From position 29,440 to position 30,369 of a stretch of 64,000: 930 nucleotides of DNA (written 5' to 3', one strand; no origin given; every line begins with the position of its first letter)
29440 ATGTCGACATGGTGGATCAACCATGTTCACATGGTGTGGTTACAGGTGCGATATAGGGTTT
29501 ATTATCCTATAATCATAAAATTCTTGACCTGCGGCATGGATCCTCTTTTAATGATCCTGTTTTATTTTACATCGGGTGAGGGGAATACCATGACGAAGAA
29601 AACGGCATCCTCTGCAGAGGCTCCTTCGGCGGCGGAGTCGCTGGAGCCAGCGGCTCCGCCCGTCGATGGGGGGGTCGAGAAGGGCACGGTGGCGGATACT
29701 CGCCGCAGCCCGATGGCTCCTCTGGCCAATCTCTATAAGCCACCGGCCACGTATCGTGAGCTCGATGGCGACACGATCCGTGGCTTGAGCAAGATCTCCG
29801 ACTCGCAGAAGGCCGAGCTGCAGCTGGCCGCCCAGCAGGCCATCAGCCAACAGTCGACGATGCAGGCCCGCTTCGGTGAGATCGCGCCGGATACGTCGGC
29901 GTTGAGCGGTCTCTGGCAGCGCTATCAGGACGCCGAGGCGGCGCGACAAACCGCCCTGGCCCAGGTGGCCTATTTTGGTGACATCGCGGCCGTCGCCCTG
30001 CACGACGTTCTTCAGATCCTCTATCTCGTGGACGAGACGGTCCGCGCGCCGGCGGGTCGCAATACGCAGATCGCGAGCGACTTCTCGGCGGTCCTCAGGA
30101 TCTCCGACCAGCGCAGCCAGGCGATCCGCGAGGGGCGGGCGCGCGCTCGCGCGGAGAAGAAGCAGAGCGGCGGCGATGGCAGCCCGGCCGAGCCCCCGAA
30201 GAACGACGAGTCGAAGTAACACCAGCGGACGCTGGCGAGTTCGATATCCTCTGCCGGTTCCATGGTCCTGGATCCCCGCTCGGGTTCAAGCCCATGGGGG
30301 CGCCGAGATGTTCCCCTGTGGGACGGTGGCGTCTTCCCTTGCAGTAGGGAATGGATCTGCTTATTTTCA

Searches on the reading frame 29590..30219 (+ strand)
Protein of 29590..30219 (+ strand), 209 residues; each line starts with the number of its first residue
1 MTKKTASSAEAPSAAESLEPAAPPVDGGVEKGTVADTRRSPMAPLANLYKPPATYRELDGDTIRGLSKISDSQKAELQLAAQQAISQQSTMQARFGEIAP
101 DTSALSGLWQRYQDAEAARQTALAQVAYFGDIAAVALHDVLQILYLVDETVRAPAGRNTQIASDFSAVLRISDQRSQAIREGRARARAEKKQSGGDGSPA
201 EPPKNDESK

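Call 10: search_protein_families(library=pfam, proteins=[window:29590-30219:+], max_evalue=0.01)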
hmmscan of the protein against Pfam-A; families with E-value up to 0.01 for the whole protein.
window:29590-30219:+ (209 aa): 0 families

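Call 12: find_encoding_contigs(protein=window:29590-30219:+, flank=6000, max_places=10)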
Protein window:29590-30219:+ (209 aa): 1 contig read that carries it; 1 place shown.
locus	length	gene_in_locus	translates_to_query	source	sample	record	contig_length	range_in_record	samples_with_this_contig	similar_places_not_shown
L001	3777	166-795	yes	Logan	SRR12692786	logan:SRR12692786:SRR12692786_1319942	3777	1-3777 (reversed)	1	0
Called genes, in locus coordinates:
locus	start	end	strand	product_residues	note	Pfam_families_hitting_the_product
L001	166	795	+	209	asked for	-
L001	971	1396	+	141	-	PF25056:DUF7793 (weak)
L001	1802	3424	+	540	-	-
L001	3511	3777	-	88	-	?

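Call 25: find_homologous_proteins(query=window:29590-30219:+)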
Query window:29590-30219:+ (209 aa): 8 proteins with E <= 0.001 among 944 candidates.
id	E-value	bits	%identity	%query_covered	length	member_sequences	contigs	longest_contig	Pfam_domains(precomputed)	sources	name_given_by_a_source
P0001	1.2e-124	432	100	100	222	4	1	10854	-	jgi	jgi:hypothetical protein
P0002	1.3e-97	343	80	100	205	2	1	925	-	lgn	-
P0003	1.4e-91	324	75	100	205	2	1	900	-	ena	-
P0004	1.6e-88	314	73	100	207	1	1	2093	-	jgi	jgi:hypothetical protein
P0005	3.9e-63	231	65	74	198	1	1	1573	-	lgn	-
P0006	3.2e-52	196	60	78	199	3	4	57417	-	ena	-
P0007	1.5e-51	193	53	89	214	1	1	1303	-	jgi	jgi:hypothetical protein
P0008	1.8e-49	187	56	84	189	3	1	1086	-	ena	-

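Call 26: find_encoding_contigs(protein=P0006, flank=8000, max_places=6)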
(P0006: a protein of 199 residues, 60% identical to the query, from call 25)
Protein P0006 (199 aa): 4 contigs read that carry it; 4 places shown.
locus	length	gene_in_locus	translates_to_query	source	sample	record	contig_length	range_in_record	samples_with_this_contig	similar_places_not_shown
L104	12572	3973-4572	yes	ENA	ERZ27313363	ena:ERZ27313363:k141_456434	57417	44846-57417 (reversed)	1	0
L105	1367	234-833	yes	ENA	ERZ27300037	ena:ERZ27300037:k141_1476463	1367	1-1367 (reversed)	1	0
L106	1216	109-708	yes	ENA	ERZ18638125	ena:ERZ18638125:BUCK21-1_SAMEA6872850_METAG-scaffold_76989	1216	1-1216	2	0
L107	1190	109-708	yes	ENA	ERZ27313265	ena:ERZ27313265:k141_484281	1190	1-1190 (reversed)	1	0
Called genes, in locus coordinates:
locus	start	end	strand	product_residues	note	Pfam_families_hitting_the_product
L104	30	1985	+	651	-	PF02518:HATPase_c, PF00072:Response_reg, PF01627:Hpt (weak)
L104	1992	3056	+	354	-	PF00072:Response_reg, PF13487:HD_5, PF01966:HD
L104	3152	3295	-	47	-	PF13192:Thioredoxin_3 (weak)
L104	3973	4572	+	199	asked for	-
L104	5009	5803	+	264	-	-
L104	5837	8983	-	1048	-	PF00873:ACR_tran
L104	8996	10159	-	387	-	PF25917:BSH_RND, PF25973:BSH_CzcB (weak), PF25944:Beta-barrel_RND, PF25954:Beta-barrel_RND_2, PF25975:CzcB_C (weak), PF25989:YknX_C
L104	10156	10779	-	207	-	PF00440:TetR_N, PF17932:TetR_C_24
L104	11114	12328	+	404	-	PF00155:Aminotran_1_2, PF01041:DegT_DnrJ_EryC1 (weak)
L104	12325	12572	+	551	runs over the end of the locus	PF01293:PEPCK_ATP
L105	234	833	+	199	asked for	-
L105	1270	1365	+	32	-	?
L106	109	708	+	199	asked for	-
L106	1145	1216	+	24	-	?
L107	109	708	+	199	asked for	-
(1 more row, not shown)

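Call 27: find_encoding_contigs(protein=P0004, flank=3000, max_places=4)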
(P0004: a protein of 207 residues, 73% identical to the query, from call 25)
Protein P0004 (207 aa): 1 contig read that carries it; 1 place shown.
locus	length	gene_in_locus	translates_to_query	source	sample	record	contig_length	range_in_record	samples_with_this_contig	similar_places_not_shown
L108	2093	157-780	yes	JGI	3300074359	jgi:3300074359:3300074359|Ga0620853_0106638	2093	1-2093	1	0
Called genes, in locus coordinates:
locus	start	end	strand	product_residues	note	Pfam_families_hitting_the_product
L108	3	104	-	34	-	?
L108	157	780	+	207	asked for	-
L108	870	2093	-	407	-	?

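Call 28: find_encoding_contigs(protein=P0002, flank=3000, max_places=4)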
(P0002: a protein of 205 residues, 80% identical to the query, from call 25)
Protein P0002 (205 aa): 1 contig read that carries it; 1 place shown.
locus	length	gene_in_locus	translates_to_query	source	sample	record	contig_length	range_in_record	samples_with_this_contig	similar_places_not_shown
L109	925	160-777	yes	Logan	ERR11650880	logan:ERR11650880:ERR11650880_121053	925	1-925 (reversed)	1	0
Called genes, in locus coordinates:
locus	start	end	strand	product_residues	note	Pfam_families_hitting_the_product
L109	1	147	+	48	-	?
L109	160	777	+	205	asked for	-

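Call 37: find_encoding_contigs(protein=P0007, flank=3000, max_places=4)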
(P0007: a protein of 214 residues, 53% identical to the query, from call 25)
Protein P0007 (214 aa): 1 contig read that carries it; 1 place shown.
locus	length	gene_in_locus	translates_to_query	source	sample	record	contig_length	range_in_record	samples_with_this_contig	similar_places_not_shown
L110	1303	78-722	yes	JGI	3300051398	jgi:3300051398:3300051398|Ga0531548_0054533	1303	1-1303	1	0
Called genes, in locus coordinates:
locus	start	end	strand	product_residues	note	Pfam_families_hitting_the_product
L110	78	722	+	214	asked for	-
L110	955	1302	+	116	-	?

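Call 38: find_encoding_contigs(protein=P0005, flank=3000, max_places=4)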
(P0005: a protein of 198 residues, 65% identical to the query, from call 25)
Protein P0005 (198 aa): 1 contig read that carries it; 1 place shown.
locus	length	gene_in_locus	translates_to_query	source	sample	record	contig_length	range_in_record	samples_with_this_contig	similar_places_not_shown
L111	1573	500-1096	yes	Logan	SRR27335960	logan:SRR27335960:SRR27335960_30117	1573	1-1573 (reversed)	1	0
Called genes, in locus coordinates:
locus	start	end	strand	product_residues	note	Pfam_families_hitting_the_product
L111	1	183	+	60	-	?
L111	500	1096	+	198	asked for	-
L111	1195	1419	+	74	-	-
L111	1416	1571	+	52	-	?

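Call 39: find_encoding_contigs(protein=P0008, flank=3000, max_places=4)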
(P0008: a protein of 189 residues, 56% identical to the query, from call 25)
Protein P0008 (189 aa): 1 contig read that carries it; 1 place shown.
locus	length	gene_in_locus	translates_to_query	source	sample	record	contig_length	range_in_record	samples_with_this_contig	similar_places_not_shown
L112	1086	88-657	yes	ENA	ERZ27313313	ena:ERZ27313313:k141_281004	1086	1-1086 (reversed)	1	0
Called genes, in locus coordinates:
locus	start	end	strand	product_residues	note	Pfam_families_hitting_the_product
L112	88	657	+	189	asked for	-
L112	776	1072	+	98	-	-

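Call 40: find_encoding_contigs(protein=P0003, flank=3000, max_places=4)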
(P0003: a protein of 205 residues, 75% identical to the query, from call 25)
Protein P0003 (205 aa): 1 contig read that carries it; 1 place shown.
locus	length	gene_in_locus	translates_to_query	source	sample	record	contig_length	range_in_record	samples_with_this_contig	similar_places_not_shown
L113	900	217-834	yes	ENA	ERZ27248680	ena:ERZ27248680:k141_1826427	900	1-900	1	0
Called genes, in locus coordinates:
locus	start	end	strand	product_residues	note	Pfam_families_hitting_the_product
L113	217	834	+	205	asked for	-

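Call 45: predict_structure(alignment_id=A1)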
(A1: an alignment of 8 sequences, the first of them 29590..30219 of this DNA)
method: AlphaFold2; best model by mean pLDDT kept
length: 209 residues; sequences in the alignment: 8
mean_pLDDT: 64.7   pTM: 0.32
mean pLDDT of the five models: 64.7, 59.7, 56.3, 49.1, 49.0
residues with pLDDT >= 90: 0; 70-90: 122; 50-70: 29; < 50: 58
segments of 3 or more residues with pLDDT < 50: 1-42, 194-209
pLDDT, mean of each block of 10 residues (from residue 1): 37 37 38 46 54 70 74 80 83 81 79 80 70 72 76 76 73 70 73 46 40
secondary structure, 60 per line:
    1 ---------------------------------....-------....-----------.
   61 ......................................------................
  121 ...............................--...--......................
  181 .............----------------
elements in order: H34-37 H45-48 H60-98 H105-151 H159-193

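Call 46: search_protein_representatives(alignment_id=A1)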
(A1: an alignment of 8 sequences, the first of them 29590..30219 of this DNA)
Query: 8 sequences, 203 profile positions. Proteins with E-value up to 0.001 (for the whole library): 121; up to 1e-10: 38; up to 1e-30: 2. The best 121 are listed.
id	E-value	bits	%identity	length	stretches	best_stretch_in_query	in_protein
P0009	4.5e-74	264.7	-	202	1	9-196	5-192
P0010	5.0e-65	235.1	-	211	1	7-196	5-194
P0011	9.4e-26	106.9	-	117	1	99-194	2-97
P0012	9.4e-18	80.8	-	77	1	120-184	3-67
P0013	1.3e-16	77.1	-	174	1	46-184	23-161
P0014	1.3e-16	77.0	-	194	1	30-191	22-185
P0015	2.3e-16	76.3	-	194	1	28-185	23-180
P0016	2.2e-15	73.0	-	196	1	30-196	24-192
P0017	4.3e-15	72.1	-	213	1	29-185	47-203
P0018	4.7e-15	72.0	-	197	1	14-197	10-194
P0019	4.8e-15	72.0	-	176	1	42-188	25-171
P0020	7.6e-15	71.3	-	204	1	38-196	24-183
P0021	1.7e-14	70.2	-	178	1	28-189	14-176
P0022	3.1e-14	69.3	-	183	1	42-188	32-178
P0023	5.2e-14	68.6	-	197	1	6-193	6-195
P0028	1.6e-13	67.0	-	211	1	13-195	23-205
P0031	3.3e-13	65.9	-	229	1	30-200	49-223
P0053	4.7e-10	55.6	-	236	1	29-198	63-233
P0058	1.5e-09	54.0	-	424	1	53-201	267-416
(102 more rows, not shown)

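Call 47: search_protein_families(library=pfam, proteins=[P0009, P0013, P0014, P0017, P0018, P0023, P0028, P0031, P0058, P0053], max_evalue=0.1)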
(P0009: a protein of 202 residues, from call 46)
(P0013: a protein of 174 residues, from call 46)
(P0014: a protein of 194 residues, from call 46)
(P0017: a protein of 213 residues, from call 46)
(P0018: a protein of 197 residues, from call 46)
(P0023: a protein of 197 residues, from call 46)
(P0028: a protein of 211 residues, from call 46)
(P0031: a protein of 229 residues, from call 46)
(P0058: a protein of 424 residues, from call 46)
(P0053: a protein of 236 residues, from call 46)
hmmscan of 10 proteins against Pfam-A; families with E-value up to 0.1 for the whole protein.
P0009 (202 aa): 3 families
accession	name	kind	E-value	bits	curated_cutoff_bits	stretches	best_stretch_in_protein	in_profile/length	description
PF24725.1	DUF7677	-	0.002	18.8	26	1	112-182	7-74/98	Domain of unknown function (DUF7677)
PF18967.5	PycTM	-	0.077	13.8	27.2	0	116-154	45-84/107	Pycsar effector protein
PF11887.13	Mce4_CUP1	-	0.095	12.7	32.6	0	98-166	71-135/222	Cholesterol uptake porter CUP1 of Mce4, putative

P0013 (174 aa): 0 families

P0014 (194 aa): 1 family
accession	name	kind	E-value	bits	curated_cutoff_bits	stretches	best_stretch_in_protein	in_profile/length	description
PF11469.13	Ribonucleas_3_2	-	0.0023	18.8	25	1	69-158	18-110/119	Ribonuclease III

P0017 (213 aa): 0 families

P0018 (197 aa): 0 families

P0023 (197 aa): 0 families

P0028 (211 aa): 0 families

P0031 (229 aa): 0 families

P0058 (424 aa): 4 families
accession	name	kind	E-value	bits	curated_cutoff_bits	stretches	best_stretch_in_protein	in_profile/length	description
PF04542.20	Sigma70_r2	-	0.0009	19.4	24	1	19-93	3-71/71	Sigma-70 region 2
PF13936.12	HTH_38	-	0.0019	18.3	27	1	137-169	7-39/44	Helix-turn-helix domain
PF13404.12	HTH_AsnC-type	-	0.0059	16.8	27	1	151-174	18-41/42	AsnC-type helix-turn-helix domain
PF08281.18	Sigma70_r4_2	-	0.0064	16.6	25.7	1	126-171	2-47/54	Sigma-70, region 4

P0053 (236 aa): 1 family
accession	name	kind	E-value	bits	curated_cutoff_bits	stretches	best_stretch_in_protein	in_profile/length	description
PF13801.11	Metal_resist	-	0.033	14.8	29.2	1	92-151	45-104/125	Heavy-metal resistance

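Call 48: search_protein_families(library=ncbifam, proteins=[window:29590-30219:+, P0013, P0014, P0017, P0018, P0023, P0028, P0031, P0058, P0053], max_evalue=0.1)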
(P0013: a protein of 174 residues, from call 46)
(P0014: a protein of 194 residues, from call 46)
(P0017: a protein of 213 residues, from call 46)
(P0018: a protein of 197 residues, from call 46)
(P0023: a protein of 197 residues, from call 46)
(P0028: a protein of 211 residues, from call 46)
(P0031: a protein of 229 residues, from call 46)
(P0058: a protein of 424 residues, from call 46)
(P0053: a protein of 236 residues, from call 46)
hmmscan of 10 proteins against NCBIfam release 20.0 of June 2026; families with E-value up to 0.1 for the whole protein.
window:29590-30219:+ (209 aa): 0 families

P0013 (174 aa): 0 families

P0014 (194 aa): 0 families

P0017 (213 aa): 0 families

P0018 (197 aa): 0 families

P0023 (197 aa): 1 family
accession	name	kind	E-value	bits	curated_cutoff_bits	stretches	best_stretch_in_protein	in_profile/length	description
NF051450.1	50S_L20_sunset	exception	0.0037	17.5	375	1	3-78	120-192/219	50S ribosomal protein L20, sunset domain variant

P0028 (211 aa): 0 families

P0031 (229 aa): 0 families

P0058 (424 aa): 12 families
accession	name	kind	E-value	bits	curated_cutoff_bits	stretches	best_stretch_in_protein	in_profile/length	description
TIGR02937.1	sigma70-ECF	superfamily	4.7e-12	45.8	42.9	1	37-180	25-163/165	sigma-70 family RNA polymerase sigma factor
TIGR02983.1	SigE-fam_strep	subfamily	8.1e-10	38.8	141.55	1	42-183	30-159/162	SigE family RNA polymerase sigma factor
TIGR02989.1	Sig-70_gvs1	subfamily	3.4e-07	30.3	124.55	1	30-179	15-155/158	RNA polymerase sigma-70 factor, Rhodopirellula/Verrucomicrobium family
NF009166.1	PRK12513.1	equivalog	9.8e-07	28.7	206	1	43-183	47-187/193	RNA polymerase sigma factor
NF007230.0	PRK09648.1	subfamily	1e-05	25.4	209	1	20-184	34-191/195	RNA polymerase sigma factor ShbA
NF008888.0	PRK11922.1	equivalog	9.7e-05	22.1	204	1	74-183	85-197/231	RNA polymerase sigma factor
NF007227.0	PRK09645.1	subfamily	0.00028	20.9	202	1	43-179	38-167/177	sigma-70 family RNA polymerase sigma factor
NF004113.0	PRK05602.1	equivalog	0.00031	20.4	208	1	43-147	70-166/211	RNA polymerase sigma factor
TIGR02984.1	Sig-70_plancto1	subfamily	0.00054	19.6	183.75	1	47-180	40-186/189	RNA polymerase sigma-70 factor, Planctomycetaceae-specific subfamily 1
TIGR02985.1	Sig70_bacteroi1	subfamily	0.0044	17.3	126.4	1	43-180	26-160/162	RNA polymerase sigma-70 factor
NF009168.0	PRK12515.1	subfamily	0.026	14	236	1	43-170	47-167/189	RNA polymerase sigma factor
TIGR01795.1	CM_mono_cladeE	equivalog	0.098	13.3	107.55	0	126-190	6-69/94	chorismate mutase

P0053 (236 aa): 0 families

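Call 49: find_related_loci(query=A1, collection=viral_contigs, flank=3000)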
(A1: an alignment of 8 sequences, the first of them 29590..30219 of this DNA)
Query A1 (209 aa) in viral_contigs; peptide patterns used: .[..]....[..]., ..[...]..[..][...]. (x = any residue, [..] = any of these).
44 stretches matched a pattern, but none encodes a relative of the query by tblastn (E <= 1e-3).

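Call 50: search_dna_similar(query=window:29590-30219:+, collection=plasmids, mode=protein, max_evalue=0.001)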
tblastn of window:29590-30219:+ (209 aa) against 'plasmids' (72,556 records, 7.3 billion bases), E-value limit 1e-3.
No match.

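Call 52: fold_search(model_id=the predicted structure, library=pdb)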
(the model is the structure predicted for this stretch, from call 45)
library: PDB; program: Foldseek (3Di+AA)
matches with E <= 10: 17; with E <= 0.001: 0
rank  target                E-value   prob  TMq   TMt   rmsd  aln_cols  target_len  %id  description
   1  7sn4_A                2.2e+00  0.08  0.17  0.08  28.0       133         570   16  Cryo-EM structure of the enterohemorrhagic E. coli O157:H7 flagellar filament (released 2022-03-16)
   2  8rve_z                2.7e+00  0.04  0.16  0.15  62.0       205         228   16  Vimentin intermediate filament (released 2024-04-10)
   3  5szh_A                3.8e+00  0.18  0.34  0.47  12.0       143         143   13  Structure of human Rab1b in complex with the bMERB domain of Mical-cL (released 2016-08-24)
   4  5szg_A                4.0e+00  0.14  0.30  0.42  14.3       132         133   17  Structure of the bMERB domain of Mical-3 (released 2016-08-24)
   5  7sn4_W                4.3e+00  0.06  0.18  0.08  20.6       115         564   17  Cryo-EM structure of the enterohemorrhagic E. coli O157:H7 flagellar filament (released 2022-03-16)
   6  6nly_B                4.9e+00  0.16  0.18  0.21   5.3        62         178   22  Fragment of human mitochondrial Alanyl-tRNA Synthetase C-Ala domain (released 2020-01-15)
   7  6nly_D                4.9e+00  0.16  0.18  0.20   5.3        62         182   22  Fragment of human mitochondrial Alanyl-tRNA Synthetase C-Ala domain (released 2020-01-15)
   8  8t8k                  4.9e+00  0.06  0.18  0.20  15.9       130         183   13  Structure of Domain of Unknown Function 507 (DUF507) in Space Group C222(1) (released 2023-08-30)
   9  6nly_C                6.0e+00  0.13  0.17  0.20   5.4        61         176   23  Fragment of human mitochondrial Alanyl-tRNA Synthetase C-Ala domain (released 2020-01-15)
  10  8rve_4                6.0e+00  0.03  0.16  0.17  47.4       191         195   12  Vimentin intermediate filament (released 2024-04-10)
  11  6zsj_C                6.4e+00  0.11  0.31  0.46   8.9       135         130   10  The mechanism of activation of the actin binding protein EHBP1 by Rab8 family members. (released 2020-09-02)
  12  3wcy_I                6.4e+00  0.10  0.14  0.17   5.1        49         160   22  Murine Ifnar1 in complex with interferon-beta (released 2013-07-24)
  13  4ibp                  6.9e+00  0.14  0.16  0.16   2.9        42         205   21  Crystal structure of a glutathione transferase family member from Pseudomonas fluorescens Pf-5, target EFI-900011, with  (released 2012-12-26)
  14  8rve_8                7.4e+00  0.02  0.12  0.17  39.2       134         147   13  Vimentin intermediate filament (released 2024-04-10)
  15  6rn2_B                8.4e+00  0.04  0.22  0.09  12.8       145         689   14  ClpB (DWB mutant) bound to casein in presence of ATPgammaS - state WT-1 (released 2019-07-03)
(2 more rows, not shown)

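Call 57: find_homologous_proteins(query=A2, max_evalue=0.00001)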
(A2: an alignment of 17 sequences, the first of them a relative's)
Query A2 (17 sequences) (174 aa, profile of the alignment): 12 proteins with E <= 0.00001 among 8000 candidates.
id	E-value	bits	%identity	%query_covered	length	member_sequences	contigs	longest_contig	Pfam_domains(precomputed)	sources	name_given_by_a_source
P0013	2.0e-58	215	100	100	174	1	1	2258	-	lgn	-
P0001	9.3e-58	213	30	85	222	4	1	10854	-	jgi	jgi:hypothetical protein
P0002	8.6e-57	210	28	79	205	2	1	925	-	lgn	-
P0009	1.2e-56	209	28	83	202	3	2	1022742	-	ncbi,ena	-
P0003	4.9e-56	207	30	83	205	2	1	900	-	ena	-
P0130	1.1e-55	206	28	83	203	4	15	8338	-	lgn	-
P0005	2.6e-52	195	27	74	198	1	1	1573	-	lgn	-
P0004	1.1e-51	193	30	78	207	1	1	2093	-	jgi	jgi:hypothetical protein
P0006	6.4e-51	191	33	82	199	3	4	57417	-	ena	-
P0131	2.0e-50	189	27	83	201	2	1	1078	-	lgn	-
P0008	3.8e-47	178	28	85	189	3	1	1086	-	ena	-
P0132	4.3e-46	175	62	94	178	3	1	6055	-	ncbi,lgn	ncbi:MAG: hypothetical protein WCI05_07670 [Myxococcales bacterium]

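Call 58: find_encoding_contigs(protein=P0009, flank=10000, max_places=4)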
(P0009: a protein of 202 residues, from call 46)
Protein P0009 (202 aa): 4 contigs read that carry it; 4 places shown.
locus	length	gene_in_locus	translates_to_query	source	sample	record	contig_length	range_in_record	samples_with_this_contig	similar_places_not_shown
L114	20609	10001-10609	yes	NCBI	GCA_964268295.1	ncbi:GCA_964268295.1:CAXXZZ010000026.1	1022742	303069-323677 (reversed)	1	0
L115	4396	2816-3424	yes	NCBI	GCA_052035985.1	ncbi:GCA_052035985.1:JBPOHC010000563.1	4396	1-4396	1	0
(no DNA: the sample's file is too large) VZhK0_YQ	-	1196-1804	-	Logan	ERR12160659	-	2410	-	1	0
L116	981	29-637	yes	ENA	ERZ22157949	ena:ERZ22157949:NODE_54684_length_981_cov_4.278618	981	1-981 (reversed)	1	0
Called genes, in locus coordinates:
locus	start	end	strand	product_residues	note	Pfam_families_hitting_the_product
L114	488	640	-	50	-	-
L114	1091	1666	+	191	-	PF02358:Trehalose_PPase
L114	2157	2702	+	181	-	PF00723:Glyco_hydro_15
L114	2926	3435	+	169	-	PF00723:Glyco_hydro_15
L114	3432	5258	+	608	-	PF00654:Voltage_CLC, PF00571:CBS (faint)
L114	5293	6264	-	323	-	PF01699:Na_Ca_ex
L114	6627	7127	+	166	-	PF07963:N_methyl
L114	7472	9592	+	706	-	-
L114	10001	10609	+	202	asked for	-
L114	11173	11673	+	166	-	PF07963:N_methyl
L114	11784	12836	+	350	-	-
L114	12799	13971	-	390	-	PF00196:GerE (weak)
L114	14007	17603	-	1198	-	PF00069:Pkinase, PF07714:PK_Tyr_Ser-Thr, PF13191:AAA_16, PF13424:TPR_12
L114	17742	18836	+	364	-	PF00069:Pkinase, PF07714:PK_Tyr_Ser-Thr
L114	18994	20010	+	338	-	-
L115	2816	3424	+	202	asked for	-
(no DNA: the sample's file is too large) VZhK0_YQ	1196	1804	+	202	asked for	-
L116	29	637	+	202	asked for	-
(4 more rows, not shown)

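Call 59: find_encoding_contigs(protein=P0132, flank=6000, max_places=4)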
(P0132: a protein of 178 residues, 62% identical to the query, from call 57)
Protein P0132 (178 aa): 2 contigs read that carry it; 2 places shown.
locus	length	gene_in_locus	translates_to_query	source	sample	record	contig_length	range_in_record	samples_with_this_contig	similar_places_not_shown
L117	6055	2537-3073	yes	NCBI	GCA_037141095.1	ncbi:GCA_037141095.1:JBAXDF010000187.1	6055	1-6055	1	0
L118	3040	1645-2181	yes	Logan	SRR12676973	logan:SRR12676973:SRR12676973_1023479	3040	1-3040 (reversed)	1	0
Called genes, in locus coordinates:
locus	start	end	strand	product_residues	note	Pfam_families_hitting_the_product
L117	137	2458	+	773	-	PF00270:DEAD, PF00271:Helicase_C, PF22982:WHD_HRQ1, PF09369:MZB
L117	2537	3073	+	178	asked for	-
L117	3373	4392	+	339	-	-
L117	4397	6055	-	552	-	PF00512:HisKA, PF02518:HATPase_c, PF00072:Response_reg, PF01627:Hpt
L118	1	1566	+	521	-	?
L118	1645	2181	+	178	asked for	-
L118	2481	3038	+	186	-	?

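Call 70: search_protein_families(library=phrogs, proteins=[window:29590-30219:+, P0009, P0013, P0014, P0017, P0023, P0028, P0132], max_evalue=0.01)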
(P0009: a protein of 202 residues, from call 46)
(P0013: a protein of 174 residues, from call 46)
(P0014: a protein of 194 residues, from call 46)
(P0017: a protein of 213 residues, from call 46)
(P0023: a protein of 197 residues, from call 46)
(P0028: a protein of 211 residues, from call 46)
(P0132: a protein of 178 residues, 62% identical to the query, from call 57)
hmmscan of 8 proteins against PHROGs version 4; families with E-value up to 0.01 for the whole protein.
window:29590-30219:+ (209 aa): 0 families

P0009 (202 aa): 0 families

P0013 (174 aa): 0 families

P0014 (194 aa): 0 families

P0017 (213 aa): 0 families

P0023 (197 aa): 0 families

P0028 (211 aa): 0 families

P0132 (178 aa): 0 families

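Call 71: search_solved_structures(query=A2, max_evalue=1)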
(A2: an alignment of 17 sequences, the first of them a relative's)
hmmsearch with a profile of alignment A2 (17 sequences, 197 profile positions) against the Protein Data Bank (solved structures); distinct sequences matched with E-value up to 1: 1.
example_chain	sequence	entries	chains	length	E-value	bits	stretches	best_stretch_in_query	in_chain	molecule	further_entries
6jfv_B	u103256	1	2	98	0.16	14.8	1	96-162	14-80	Keratin, type II cytoskeletal 5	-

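Call 82: search_protein_families(library=pfam, proteins=[L104:5009-5803:+, L117:3373-4392:+, L114:7472-9592:+, L108:870-2093:-], max_evalue=0.001)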
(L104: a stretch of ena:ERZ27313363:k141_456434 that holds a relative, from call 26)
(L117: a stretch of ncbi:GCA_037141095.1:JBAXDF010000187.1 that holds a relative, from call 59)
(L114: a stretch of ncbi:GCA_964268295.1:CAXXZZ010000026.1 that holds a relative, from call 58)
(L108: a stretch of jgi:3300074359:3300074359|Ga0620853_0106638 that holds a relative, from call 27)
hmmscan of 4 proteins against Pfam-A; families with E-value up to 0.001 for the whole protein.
L104:5009-5803:+ (264 aa): 0 families

L117:3373-4392:+ (339 aa): 0 families

L114:7472-9592:+ (706 aa): 3 families
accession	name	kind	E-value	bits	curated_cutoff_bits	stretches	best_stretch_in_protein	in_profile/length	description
PF05448.18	AXE1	-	0.00025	20.4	21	1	514-560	159-205/321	Acetyl xylan esterase (AXE1)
PF01738.24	DLH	-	0.00029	20.9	21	1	409-560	2-126/217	Dienelactone hydrolase family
PF22244.2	GCE_fung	-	0.00083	19.7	27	0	512-557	84-131/231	Glucuronyl esterase, fungi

L108:870-2093:- (407 aa): 10 families
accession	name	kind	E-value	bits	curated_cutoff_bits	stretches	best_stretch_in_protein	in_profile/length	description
PF00158.32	Sigma54_activat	-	6.3e-74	247.7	20.2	1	89-256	1-168/168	Sigma-54 interaction domain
PF25601.1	AAA_lid_14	-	5.8e-27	93.8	27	1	261-341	1-81/87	AAA+ ATPase lid domain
PF14532.12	Sigma54_activ_2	-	3.4e-21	76.4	25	1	90-260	1-138/138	Sigma-54 interaction domain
PF02954.25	HTH_8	-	1.4e-12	47.6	22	1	361-402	1-42/42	Bacterial regulatory protein, Fis family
PF00072.30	Response_reg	-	3.7e-12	46.8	30.2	1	1-60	51-110/111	Response regulator receiver domain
PF07728.20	AAA_5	-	9.2e-08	32.6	22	1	113-233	2-125/139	AAA domain (dynein-related subfamily)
PF00004.35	AAA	-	2.6e-05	25.1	21.2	1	113-231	1-110/131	ATPase family associated with various cellular activities (AAA)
PF01078.27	Mg_chelatase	-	9.7e-05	22.3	20.3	0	169-231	94-158/207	Magnesium chelatase, subunit ChlI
PF13191.12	AAA_16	-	0.00012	23.1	32.6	1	108-165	24-85/167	AAA ATPase domain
PF13384.12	HTH_23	-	0.00015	21.9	24.6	1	364-405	4-44/50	Homeodomain-like domain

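Call 86: predict_structure(alignment_id=A3)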
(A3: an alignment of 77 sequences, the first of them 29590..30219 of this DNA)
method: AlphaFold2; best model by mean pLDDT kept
length: 209 residues; sequences in the alignment: 77
mean_pLDDT: 90.1   pTM: 0.72
mean pLDDT of the five models: 90.1, 89.8, 89.0, 88.9, 86.7
residues with pLDDT >= 90: 162; 70-90: 20; 50-70: 25; < 50: 2
segments of 3 or more residues with pLDDT < 50: none
pLDDT, mean of each block of 10 residues (from residue 1): 57 65 77 93 92 97 98 98 98 97 98 97 96 96 98 98 98 97 96 75 66
secondary structure, 60 per line:
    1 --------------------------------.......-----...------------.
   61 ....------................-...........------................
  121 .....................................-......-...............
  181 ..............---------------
elements in order: H33-39 H60-64 H71-86 H88-98 H105-157 H159-164 H166-194
